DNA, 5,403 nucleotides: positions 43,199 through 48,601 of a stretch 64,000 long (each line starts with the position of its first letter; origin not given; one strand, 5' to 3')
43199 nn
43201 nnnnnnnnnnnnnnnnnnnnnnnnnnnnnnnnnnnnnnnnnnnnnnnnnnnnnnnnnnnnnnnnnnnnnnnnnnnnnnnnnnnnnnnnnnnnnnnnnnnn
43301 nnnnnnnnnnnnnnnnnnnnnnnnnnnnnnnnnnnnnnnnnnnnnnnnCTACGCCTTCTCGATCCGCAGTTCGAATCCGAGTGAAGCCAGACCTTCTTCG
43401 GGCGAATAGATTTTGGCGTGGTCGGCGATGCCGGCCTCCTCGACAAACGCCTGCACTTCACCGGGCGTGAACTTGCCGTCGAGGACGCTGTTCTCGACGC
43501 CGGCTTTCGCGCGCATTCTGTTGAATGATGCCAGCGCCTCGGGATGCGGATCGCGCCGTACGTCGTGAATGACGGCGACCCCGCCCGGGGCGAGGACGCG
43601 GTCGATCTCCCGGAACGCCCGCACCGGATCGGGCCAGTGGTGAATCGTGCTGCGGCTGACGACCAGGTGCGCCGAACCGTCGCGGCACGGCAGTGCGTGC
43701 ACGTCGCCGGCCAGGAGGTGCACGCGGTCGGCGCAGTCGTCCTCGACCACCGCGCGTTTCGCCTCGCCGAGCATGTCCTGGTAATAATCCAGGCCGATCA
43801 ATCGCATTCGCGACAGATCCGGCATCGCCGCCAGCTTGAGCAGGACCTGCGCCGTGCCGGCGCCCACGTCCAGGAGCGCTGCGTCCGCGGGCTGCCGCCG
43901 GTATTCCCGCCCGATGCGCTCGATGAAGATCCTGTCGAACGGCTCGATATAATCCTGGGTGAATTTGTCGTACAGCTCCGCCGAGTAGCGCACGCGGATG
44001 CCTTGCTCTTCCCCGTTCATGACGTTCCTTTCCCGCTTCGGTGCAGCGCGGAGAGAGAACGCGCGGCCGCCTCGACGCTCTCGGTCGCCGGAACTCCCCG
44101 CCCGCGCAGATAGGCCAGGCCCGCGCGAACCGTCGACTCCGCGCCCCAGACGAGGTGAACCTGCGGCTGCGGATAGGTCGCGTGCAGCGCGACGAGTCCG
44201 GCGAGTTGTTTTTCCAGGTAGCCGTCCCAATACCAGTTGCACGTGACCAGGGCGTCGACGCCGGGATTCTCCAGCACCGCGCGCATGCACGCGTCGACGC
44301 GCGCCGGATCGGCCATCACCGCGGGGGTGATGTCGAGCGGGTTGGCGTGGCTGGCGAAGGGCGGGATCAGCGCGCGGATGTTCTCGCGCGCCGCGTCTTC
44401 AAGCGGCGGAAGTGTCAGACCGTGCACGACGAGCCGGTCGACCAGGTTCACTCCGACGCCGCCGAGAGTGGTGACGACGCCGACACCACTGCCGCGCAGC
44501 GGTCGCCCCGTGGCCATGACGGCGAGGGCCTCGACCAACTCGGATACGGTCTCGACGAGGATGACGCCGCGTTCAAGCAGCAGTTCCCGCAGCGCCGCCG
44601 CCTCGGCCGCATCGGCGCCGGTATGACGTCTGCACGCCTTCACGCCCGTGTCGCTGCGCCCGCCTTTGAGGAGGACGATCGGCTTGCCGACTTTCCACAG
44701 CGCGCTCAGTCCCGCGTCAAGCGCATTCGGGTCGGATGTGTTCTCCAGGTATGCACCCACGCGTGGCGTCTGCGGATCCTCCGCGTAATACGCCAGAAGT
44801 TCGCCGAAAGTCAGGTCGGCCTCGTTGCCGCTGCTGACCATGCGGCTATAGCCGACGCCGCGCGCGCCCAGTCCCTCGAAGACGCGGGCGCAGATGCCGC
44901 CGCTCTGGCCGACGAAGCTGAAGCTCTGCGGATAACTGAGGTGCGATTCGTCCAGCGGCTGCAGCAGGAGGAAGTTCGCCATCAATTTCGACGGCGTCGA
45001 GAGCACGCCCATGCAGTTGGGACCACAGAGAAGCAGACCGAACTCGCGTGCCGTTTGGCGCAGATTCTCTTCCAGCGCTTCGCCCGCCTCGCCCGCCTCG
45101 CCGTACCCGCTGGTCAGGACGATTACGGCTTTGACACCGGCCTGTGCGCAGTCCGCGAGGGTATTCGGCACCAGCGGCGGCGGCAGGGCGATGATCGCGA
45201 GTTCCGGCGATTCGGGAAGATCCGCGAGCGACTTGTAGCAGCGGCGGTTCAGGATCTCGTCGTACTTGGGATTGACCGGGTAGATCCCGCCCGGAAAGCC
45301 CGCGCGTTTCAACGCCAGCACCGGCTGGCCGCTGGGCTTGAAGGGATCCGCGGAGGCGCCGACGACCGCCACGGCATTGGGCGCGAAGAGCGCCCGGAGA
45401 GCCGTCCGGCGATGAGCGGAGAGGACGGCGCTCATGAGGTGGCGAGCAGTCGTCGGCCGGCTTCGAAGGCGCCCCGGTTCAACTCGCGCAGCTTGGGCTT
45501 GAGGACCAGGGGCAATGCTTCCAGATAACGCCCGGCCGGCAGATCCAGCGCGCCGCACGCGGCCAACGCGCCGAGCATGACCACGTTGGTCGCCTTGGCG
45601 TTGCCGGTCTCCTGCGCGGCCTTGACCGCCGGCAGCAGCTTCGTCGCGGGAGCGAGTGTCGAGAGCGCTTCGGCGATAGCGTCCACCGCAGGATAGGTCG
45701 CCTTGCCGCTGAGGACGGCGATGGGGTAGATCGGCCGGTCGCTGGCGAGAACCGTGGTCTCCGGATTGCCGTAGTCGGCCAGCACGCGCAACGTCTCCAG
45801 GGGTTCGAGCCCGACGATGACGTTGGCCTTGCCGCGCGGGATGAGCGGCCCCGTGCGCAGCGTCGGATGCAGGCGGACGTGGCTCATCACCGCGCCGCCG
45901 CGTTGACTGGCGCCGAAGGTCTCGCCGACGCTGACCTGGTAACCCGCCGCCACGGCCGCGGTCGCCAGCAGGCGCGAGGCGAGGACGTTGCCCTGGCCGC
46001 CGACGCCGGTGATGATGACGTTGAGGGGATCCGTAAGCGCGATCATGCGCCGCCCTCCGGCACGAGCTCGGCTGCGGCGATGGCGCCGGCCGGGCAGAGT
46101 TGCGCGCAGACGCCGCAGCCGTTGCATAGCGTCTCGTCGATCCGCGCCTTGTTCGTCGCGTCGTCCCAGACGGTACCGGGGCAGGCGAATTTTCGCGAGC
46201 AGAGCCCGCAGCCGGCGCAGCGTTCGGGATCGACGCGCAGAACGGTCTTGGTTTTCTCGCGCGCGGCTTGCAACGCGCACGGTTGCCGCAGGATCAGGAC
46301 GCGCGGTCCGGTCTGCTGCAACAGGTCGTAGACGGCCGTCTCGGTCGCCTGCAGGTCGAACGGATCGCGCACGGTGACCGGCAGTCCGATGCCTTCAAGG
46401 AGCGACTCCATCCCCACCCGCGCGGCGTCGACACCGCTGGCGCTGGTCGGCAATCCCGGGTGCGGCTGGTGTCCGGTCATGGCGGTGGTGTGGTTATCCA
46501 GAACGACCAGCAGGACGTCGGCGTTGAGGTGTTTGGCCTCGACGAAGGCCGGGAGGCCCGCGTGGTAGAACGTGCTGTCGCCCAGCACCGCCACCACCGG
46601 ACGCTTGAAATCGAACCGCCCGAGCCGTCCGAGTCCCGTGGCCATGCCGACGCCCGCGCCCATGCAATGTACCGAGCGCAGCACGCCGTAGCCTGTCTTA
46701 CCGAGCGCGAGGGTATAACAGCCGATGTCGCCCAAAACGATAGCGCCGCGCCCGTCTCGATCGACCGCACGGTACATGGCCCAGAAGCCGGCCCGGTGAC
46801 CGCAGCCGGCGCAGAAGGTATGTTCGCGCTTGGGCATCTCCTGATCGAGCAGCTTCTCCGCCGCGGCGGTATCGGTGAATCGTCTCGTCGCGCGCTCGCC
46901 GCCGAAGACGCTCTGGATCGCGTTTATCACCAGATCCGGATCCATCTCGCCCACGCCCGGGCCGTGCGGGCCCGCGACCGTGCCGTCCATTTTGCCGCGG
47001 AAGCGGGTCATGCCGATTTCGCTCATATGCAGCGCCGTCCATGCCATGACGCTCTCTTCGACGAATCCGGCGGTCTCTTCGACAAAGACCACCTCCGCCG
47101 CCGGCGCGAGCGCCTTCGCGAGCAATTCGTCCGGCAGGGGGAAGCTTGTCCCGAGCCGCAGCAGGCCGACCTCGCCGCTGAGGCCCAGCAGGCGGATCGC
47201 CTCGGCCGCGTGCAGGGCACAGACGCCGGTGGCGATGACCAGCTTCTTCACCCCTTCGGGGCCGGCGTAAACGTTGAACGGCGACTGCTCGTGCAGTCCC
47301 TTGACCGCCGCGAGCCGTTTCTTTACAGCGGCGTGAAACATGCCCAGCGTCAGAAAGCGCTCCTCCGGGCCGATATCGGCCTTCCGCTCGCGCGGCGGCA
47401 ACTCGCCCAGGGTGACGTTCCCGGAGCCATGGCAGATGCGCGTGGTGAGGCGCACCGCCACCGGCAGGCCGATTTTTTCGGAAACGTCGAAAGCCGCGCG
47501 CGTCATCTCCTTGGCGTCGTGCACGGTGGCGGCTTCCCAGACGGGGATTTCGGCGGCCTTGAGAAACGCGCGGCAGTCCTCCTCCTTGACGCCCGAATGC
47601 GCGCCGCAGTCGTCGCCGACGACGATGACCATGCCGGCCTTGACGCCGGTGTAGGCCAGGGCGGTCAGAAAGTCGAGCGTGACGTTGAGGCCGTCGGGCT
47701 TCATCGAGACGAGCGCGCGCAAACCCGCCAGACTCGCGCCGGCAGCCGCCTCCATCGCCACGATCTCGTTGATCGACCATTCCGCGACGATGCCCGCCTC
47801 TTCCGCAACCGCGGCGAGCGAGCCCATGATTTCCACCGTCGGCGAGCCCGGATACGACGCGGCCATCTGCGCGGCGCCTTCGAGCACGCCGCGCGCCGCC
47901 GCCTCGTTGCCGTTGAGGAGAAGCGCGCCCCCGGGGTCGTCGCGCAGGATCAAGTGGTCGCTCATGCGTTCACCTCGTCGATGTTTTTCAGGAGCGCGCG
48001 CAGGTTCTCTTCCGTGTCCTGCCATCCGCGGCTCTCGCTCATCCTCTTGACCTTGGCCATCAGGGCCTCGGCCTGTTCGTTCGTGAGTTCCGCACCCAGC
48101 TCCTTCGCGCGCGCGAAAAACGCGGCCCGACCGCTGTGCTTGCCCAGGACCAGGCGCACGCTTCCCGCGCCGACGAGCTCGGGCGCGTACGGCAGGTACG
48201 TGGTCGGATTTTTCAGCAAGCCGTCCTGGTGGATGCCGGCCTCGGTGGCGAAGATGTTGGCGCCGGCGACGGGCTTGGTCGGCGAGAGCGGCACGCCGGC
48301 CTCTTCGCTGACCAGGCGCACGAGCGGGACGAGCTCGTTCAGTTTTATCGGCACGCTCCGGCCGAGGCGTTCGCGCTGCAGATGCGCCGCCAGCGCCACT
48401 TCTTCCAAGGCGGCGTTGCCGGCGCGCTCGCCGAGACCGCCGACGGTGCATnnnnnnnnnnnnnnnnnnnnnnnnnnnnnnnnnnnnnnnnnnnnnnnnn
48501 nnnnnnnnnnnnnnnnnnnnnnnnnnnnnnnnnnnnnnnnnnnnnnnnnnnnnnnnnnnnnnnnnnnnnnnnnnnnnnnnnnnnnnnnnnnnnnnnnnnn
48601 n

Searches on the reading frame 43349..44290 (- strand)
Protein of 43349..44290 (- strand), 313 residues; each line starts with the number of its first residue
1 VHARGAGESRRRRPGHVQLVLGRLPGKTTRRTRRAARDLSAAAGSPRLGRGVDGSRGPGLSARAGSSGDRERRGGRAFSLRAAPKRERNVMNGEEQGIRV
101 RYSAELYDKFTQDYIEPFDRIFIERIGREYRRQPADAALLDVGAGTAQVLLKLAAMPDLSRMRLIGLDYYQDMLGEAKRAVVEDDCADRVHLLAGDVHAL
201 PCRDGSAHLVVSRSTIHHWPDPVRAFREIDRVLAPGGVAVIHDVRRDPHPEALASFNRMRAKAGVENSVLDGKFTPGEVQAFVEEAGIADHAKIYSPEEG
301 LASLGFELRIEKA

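Call 6: search_protein_families(library=pfam, proteins=[window:43349-44290:-], max_evalue=0.001)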
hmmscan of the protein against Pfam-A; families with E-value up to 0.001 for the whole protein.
window:43349-44290:- (313 aa): 8 families
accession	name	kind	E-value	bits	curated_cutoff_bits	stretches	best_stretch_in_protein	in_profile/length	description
PF08241.18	Methyltransf_11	-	8.7e-21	74.8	21.2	1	140-241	1-95/95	Methyltransferase domain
PF13649.12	Methyltransf_25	-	6.3e-18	65.7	27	1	140-237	2-97/97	Methyltransferase domain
PF13847.12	Methyltransf_31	-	1.5e-16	60.8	27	1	137-285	5-143/145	Methyltransferase domain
PF08242.18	Methyltransf_12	-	1.4e-12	48.6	30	1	140-238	1-97/98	Methyltransferase domain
PF13489.12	Methyltransf_23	-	1.8e-11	44.5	27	1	131-262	18-137/164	Methyltransferase domain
PF01209.24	Ubie_methyltran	-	2e-10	40.9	20.1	1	136-244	48-154/233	ubiE/COQ5 methyltransferase family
PF13578.12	Methyltransf_24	-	0.00012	23.3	26.3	1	153-244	15-105/105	Methyltransferase domain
PF05148.21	Methyltransf_8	-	0.00077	19.8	27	0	106-246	43-161/219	Hypothetical methyltransferase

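Call 10: search_protein_families(library=ncbifam, proteins=[window:43349-44290:-], max_evalue=0.0001)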
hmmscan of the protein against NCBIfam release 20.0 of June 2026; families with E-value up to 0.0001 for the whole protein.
window:43349-44290:- (313 aa): 20 families
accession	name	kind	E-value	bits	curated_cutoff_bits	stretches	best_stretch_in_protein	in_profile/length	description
NF045667.1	MTase_DVU1556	equivalog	7.1e-16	58.3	155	1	132-288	19-160/213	DVU_1556 family methyltransferase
NF001244.0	PRK00216.1-5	equivalog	1.5e-13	50.6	216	1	131-259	45-170/236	bifunctional demethylmenaquinone methyltransferase/2-methoxy-6-polyprenyl-1,4-benzoquinol methylase UbiE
NF008823.0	PRK11873.1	subfamily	1e-12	48.1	263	1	139-287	81-222/272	arsenite methyltransferase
NF040539.1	AST_met_ArsM_2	exception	5.5e-12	46.1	240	1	129-243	50-165/262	putative arsinothricin biosynthesis methyltransferase ArsM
NF052510.1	methyltran_MpqE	exception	6.6e-12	45.3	335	1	134-246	45-156/234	methyl-plastoquinone biosynthesis methyltransferase MpqE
TIGR01934.1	MenG_MenH_UbiE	subfamily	6.9e-12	45.1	158.35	1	129-256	34-155/223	ubiquinone/menaquinone biosynthesis methyltransferase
TIGR02072.1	BioC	equivalog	1.2e-11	44.9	184.95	1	133-257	32-148/244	malonyl-ACP O-methyltransferase BioC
NF041537.1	ArsM_AhpD_UU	exception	2.6e-10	39.6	510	1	138-243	79-182/345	arsenite methyltransferase/AhpD domain selenoprotein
NF001243.0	PRK00216.1-4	equivalog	4.6e-10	39.2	235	1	137-243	49-153/237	demethylmenaquinone methyltransferase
NF043040.1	corrin_prot_MT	hypoth_equivalog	2.8e-09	36.7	180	1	130-244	38-150/216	corrinoid protein-associated methyltransferase CpaM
NF041536.1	ArsM_DUF2284_UU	exception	3.9e-09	35.4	575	1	137-243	78-182/459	arsenite methyltransferase/DUF2284 domain selenoprotein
TIGR02752.1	MenG_heptapren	equivalog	4.2e-09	36.3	419.85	1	137-243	47-151/231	demethylmenaquinone methyltransferase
NF047649.1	MTase_UXPK_star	exception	1.5e-08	34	460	1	98-243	43-183/283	methyltransferase/UXPK-star double selenoprotein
NF041675.1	sarc_dimgly_tmase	equivalog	4.4e-07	30.1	550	1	118-251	49-180/278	sarcosine/dimethylglycine N-methyltransferase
NF001241.0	PRK00216.1-2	equivalog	9.3e-07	28.7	327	1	125-244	42-150/231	demethylmenaquinone methyltransferase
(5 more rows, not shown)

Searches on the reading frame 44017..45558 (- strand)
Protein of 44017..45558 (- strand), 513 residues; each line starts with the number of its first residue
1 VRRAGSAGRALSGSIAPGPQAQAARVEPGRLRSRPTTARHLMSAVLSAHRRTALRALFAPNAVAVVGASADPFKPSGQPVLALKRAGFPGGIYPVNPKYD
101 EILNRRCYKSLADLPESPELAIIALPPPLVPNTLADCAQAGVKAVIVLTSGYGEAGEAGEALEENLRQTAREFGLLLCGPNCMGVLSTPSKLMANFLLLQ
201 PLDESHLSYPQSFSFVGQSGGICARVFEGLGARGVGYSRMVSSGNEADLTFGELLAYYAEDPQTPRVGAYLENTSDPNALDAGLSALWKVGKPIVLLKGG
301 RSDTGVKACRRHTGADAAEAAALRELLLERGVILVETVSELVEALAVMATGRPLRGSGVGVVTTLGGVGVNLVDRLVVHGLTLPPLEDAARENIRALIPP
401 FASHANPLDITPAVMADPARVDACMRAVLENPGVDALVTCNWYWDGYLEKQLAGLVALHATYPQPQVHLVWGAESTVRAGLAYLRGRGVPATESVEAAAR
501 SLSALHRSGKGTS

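Call 6: search_protein_families(library=pfam, proteins=[window:44017-45558:-], max_evalue=0.001)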
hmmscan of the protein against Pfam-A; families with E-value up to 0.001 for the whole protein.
window:44017-45558:- (513 aa): 4 families
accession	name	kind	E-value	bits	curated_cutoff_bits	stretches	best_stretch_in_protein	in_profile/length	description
PF13607.11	Succ_CoA_lig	-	9e-34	116.6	27.4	1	212-347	3-137/138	Succinyl-CoA ligase like flavodoxin domain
PF13380.12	CoA_binding_2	-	2.2e-23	83.3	22.8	1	62-186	2-114/116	CoA binding domain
PF19045.5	Ligase_CoA_2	-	2.1e-10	41.3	23.7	1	360-443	2-83/162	Ligase-CoA domain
PF02629.25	CoA_binding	-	7e-10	40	22.3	1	61-151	4-97/97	CoA binding domain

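Call 10: search_protein_families(library=ncbifam, proteins=[window:44017-45558:-], max_evalue=0.0001)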
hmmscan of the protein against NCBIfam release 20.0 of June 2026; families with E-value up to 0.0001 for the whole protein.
window:44017-45558:- (513 aa): 6 families
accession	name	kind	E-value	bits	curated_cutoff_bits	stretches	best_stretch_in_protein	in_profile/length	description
TIGR02717.1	AcCoA-syn-alpha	equivalog_domain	3.3e-99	332.6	567.15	1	54-507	1-445/447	acetate--CoA ligase alpha subunit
NF045494.1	AcCoALig_Archglob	equivalog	8.3e-79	265.7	1200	1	53-507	217-661/665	acetate--CoA ligase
NF045493.1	HydDutCoALig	equivalog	1.4e-63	215.6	1300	1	56-507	5-448/698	4-hydroxybutyrate--CoA ligase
NF045492.1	HydPropCoALig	equivalog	5.1e-57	193.7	1300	1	52-510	246-698/700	3-hydroxypropionate--CoA ligase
NF004230.0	PRK05678.1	equivalog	1.7e-07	30.7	336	1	118-346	66-285/291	succinate--CoA ligase subunit alpha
TIGR01019.1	sucCoAalpha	subfamily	1.5e-05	24.6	353.2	1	119-346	65-283/286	succinate--CoA ligase subunit alpha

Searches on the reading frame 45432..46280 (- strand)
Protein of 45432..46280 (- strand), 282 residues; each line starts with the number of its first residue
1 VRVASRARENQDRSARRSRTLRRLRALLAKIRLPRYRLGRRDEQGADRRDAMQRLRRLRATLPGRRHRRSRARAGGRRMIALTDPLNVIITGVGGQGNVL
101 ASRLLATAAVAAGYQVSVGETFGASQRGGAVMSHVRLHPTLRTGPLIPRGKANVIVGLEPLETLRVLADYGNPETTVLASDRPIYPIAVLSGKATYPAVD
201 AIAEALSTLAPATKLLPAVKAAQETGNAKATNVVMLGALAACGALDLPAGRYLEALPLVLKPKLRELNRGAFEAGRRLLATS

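Call 37: search_protein_families(library=pfam, proteins=[window:45432-46280:-], max_evalue=0.01)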
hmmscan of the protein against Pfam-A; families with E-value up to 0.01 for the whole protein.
window:45432-46280:- (282 aa): 1 family
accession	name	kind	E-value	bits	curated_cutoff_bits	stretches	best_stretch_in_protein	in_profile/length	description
PF01558.24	POR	-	5.3e-29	102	27.4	1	94-276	1-172/173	Pyruvate ferredoxin/flavodoxin oxidoreductase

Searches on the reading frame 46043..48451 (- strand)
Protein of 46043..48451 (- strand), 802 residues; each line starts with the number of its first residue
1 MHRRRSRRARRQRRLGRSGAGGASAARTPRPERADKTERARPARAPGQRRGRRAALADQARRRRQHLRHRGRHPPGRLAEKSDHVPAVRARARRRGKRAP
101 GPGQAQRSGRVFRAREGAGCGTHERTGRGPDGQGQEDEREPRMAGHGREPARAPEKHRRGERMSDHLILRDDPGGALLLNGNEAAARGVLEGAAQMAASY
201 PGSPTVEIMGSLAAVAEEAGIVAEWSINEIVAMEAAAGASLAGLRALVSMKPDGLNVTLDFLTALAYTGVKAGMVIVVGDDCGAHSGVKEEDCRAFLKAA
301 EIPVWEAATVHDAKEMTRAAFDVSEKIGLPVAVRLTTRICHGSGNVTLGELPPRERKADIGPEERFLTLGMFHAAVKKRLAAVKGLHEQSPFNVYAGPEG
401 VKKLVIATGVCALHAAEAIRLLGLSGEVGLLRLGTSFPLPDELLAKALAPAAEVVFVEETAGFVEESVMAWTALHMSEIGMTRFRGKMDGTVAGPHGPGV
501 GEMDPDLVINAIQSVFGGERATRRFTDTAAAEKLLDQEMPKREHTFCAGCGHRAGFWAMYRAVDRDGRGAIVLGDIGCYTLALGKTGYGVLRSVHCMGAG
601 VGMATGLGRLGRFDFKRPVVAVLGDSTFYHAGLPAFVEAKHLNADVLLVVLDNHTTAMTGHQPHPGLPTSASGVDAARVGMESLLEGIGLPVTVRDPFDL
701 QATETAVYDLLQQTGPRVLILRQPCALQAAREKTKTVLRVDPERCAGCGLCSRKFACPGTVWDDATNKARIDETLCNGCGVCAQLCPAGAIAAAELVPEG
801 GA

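Call 6: search_protein_families(library=pfam, proteins=[window:46043-48451:-], max_evalue=0.001)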
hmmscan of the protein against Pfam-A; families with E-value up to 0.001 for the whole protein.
window:46043-48451:- (802 aa): 9 families
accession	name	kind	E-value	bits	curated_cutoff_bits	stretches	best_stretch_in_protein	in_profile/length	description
PF02775.26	TPP_enzyme_C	-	1.2e-17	64.6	21.9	1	575-719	1-149/151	Thiamine pyrophosphate enzyme, C-terminal TPP binding domain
PF01855.24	POR_N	-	4.1e-10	40.2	27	1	188-350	2-169/231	Pyruvate flavodoxin/ferredoxin oxidoreductase, thiamine diP-bdg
PF00037.32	Fer4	-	2.7e-08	33.7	21.1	1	770-791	2-23/24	4Fe-4S binding domain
PF12837.12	Fer4_6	-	1.3e-07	31.7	25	1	769-791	2-24/24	4Fe-4S binding domain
PF12797.12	Fer4_2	-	5.5e-06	26.4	24.5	0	770-788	4-22/22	4Fe-4S binding domain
PF13237.11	Fer4_10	-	3.7e-05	24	25.5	1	739-787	3-53/53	4Fe-4S dicluster domain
PF12838.12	Fer4_7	-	7.8e-05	23.5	27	0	766-790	28-52/52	4Fe-4S dicluster domain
PF14697.11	Fer4_21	-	7.9e-05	23.2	35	1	740-791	3-57/59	4Fe-4S dicluster domain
PF17147.9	PFOR_II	-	0.0003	21.5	27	1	404-470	4-71/102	Pyruvate:ferredoxin oxidoreductase core domain II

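Call 10: search_protein_families(library=ncbifam, proteins=[window:46043-48451:-], max_evalue=0.0001)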
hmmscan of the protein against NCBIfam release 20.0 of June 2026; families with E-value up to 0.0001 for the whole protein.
window:46043-48451:- (802 aa): 27 families (the best 25 are shown)
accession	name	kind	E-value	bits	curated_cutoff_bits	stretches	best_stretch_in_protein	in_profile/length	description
TIGR03336.1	IOR_alpha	equivalog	8.1e-162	539.6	650.9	1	178-791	4-595/595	indolepyruvate ferredoxin oxidoreductase subunit alpha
NF009589.0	PRK13030.1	subfamily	7.1e-35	120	816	1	233-787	107-687/1170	indolepyruvate ferredoxin oxidoreductase family protein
TIGR03710.1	OAFO_sf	subfamily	1.9e-21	76.3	482.75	1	170-249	187-266/561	2-oxoacid:acceptor oxidoreductase subunit alpha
NF006412.0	PRK08659.1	equivalog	1.1e-16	61.1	411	1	177-378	6-216/378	2-oxoacid:acceptor oxidoreductase subunit alpha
NF009588.0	PRK13029.1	subfamily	1.7e-16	59.4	952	1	214-788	91-705/1196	indolepyruvate ferredoxin oxidoreductase family protein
TIGR02700.1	flavo_MJ0208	hypoth_equivalog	1.6e-10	40.7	251.35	1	716-793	121-196/234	dihydromethanopterin reductase (acceptor)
NF005507.0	PRK07119.1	subfamily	2.7e-10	39.6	399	1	177-333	5-167/352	3-methyl-2-oxobutanoate dehydrogenase subunit VorB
TIGR02179.1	PorD_KorD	subfamily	1.7e-08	34.5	60.05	1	740-793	22-74/78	2-oxoacid:acceptor oxidoreductase, delta subunit, pyruvate/2-ketoisovalerate family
NF040864.1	HgcB_ferredoxin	equivalog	1.9e-08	34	99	1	736-793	7-63/93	mercury methylation ferredoxin HgcB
NF007206.0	PRK09627.1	equivalog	3.9e-08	32.6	579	1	178-351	5-184/375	2-oxoglutarate synthase subunit alpha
NF040770.1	hetero_SS_HdrA2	exception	3.3e-07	28.8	1100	1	738-794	572-626/777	CoB-CoM heterodisulfide reductase HdrA2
NF045790.1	OxalOxreddelta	equivalog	1.7e-06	27.4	230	1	740-793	257-308/316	oxalate oxidoreductase subunit delta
TIGR03287.1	methan_mark_16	hypoth_equivalog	2.9e-06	26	363.95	1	736-792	295-348/391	methanogenesis marker 16 metalloprotein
NF040684.1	PorD_Arch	equivalog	4.2e-06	26.8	120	1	741-792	30-80/85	pyruvate synthase subunit PorD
NF041778.1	hetero_SS_HdrA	equivalog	7.4e-06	24.1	1400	1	737-792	581-634/771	ferredoxin:CoB-CoM heterodisulfide reductase subunit HdrA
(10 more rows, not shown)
